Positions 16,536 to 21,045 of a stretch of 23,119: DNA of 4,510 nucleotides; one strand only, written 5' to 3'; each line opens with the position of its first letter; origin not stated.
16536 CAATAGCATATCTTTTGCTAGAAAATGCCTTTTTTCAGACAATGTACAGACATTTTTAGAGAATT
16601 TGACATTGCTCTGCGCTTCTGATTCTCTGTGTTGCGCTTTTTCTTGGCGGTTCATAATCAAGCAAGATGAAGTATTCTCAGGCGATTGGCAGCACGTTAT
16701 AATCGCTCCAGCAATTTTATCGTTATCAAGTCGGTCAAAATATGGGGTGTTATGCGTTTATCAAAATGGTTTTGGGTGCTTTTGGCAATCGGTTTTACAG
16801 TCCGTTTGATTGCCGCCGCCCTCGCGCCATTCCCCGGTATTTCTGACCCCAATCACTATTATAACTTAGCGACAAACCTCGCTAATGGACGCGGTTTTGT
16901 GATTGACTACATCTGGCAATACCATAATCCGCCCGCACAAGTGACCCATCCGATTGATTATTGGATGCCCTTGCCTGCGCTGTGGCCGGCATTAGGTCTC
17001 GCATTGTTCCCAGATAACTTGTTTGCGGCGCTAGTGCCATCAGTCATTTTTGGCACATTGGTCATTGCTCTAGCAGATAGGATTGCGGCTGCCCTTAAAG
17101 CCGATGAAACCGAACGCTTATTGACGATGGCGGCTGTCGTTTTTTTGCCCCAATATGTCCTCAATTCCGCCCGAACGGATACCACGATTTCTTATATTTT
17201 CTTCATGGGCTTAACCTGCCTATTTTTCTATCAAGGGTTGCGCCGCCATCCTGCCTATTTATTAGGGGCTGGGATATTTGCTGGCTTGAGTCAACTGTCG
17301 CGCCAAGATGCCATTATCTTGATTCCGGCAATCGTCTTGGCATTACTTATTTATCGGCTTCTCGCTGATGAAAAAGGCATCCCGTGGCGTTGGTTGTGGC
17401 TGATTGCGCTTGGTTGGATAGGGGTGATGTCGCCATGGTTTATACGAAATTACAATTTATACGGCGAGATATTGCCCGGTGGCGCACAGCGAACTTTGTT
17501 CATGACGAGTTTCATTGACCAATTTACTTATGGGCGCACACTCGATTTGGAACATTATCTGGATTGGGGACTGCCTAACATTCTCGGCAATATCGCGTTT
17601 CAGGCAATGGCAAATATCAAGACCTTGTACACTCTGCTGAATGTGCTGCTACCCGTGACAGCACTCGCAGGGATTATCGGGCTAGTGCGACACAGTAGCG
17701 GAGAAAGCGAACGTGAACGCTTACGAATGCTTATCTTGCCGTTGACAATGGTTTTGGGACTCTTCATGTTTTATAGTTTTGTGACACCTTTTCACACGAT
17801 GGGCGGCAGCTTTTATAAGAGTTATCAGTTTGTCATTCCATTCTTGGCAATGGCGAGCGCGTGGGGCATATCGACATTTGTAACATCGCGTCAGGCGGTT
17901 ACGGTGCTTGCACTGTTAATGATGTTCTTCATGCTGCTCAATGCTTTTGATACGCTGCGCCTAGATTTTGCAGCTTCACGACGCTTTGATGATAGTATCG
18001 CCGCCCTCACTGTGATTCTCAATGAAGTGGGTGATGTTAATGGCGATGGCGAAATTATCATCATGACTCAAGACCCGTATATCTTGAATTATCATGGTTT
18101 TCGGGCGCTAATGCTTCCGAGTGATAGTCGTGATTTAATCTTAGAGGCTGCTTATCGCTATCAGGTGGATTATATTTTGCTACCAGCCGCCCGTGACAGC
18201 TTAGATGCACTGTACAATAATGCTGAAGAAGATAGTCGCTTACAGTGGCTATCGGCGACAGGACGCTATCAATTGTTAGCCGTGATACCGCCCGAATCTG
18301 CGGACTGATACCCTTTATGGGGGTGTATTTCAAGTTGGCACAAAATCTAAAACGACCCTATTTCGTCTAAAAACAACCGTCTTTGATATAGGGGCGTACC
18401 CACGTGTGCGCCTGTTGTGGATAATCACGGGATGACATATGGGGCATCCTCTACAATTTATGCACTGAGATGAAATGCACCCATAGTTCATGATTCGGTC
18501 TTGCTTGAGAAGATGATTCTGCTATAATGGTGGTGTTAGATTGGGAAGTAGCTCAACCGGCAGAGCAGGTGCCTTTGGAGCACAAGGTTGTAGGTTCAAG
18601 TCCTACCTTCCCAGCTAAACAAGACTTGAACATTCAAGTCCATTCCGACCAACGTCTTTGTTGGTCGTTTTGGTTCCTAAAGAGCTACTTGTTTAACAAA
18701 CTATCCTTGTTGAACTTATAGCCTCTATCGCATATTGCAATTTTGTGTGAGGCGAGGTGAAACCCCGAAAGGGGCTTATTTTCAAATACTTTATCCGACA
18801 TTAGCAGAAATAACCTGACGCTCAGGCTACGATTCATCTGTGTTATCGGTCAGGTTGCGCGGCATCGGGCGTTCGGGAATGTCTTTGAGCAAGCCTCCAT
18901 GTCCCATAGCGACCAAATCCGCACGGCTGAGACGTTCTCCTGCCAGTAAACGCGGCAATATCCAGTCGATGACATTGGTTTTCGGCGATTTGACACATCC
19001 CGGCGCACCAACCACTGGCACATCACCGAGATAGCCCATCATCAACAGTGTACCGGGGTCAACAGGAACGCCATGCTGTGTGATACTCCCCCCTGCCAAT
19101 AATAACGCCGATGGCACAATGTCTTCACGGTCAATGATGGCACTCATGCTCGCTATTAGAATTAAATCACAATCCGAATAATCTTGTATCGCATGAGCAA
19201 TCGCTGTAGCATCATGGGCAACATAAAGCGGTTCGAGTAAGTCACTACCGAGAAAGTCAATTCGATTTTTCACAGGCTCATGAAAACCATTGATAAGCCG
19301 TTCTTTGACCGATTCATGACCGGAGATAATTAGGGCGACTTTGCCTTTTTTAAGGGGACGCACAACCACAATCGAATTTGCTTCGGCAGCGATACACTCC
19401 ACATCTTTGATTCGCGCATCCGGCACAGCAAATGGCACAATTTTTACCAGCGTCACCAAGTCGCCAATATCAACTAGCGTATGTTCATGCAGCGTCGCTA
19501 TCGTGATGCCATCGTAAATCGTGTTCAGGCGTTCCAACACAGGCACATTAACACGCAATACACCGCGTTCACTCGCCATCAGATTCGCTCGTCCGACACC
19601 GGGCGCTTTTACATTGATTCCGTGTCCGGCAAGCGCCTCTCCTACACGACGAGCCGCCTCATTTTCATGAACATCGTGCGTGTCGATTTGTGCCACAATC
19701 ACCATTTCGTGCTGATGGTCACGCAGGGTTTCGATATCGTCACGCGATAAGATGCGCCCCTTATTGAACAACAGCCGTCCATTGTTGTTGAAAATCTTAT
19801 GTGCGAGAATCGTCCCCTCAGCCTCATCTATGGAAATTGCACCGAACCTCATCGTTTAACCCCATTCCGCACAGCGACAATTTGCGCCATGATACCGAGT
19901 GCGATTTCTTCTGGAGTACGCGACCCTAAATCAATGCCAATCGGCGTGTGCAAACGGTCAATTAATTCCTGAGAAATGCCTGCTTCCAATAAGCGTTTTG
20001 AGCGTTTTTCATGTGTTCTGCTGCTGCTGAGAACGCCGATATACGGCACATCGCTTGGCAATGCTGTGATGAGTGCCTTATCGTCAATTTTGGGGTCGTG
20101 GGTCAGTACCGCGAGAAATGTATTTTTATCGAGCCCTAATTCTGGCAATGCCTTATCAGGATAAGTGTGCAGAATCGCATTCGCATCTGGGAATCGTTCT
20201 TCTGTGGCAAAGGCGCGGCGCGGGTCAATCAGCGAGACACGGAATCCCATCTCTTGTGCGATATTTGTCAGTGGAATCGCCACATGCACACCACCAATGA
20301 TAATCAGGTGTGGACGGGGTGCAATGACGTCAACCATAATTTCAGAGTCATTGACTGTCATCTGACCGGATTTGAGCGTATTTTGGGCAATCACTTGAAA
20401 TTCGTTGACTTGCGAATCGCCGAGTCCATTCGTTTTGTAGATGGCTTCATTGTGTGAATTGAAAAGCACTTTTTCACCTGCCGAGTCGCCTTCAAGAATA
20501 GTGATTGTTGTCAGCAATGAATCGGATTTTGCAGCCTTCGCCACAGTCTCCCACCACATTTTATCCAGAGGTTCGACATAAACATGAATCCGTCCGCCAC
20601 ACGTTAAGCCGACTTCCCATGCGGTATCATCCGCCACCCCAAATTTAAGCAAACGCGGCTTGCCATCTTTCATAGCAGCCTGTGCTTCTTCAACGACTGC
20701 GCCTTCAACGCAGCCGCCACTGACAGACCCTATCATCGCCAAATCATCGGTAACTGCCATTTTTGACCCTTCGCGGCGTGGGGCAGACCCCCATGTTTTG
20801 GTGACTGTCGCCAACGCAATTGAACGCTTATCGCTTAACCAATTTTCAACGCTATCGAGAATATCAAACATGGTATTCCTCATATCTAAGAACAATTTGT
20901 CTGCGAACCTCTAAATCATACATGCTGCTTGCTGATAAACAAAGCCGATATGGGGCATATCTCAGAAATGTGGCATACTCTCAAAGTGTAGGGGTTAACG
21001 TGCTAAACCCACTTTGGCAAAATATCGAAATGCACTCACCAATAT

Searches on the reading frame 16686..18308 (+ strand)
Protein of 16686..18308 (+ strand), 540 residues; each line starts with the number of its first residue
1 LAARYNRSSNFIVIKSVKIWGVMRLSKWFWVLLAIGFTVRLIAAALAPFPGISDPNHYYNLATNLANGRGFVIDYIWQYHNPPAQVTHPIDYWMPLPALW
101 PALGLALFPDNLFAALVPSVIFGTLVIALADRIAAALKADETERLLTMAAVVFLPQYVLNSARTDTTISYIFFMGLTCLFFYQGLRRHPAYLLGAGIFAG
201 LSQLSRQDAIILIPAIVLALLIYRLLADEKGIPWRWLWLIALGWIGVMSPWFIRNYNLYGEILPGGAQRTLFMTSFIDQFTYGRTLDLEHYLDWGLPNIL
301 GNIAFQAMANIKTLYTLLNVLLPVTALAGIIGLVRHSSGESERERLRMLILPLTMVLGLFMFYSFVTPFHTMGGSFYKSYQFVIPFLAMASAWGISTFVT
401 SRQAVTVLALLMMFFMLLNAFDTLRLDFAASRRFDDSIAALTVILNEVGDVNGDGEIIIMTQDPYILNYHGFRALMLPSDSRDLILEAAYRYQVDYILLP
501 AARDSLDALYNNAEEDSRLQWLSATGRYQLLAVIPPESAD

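Call 10: search_protein_families(library=pfam, proteins=[window:16686-18308:+], max_evalue=0.001)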
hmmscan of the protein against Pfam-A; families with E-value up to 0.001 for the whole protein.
window:16686-18308:+ (540 aa): 1 family
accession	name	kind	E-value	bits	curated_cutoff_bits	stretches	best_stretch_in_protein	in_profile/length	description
PF13231.12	PMT_2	-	3.1e-13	50.7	26.1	1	95-251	4-157/160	Dolichyl-phosphate-mannose-protein mannosyltransferase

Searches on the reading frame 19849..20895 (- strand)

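Call 10: search_protein_families(library=pfam, proteins=[window:19849-20895:-], max_evalue=0.001)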
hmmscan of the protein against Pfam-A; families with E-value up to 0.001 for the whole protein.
window:19849-20895:- (348 aa): 2 families
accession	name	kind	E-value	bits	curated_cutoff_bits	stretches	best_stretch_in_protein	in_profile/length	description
PF13478.12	XdhC_C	-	7.4e-41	140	29.7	1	197-339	1-125/125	XdhC Rossmann domain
PF02625.21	XdhC_CoxI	-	1.8e-26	92.3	24.3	1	19-86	1-68/68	XdhC and CoxI family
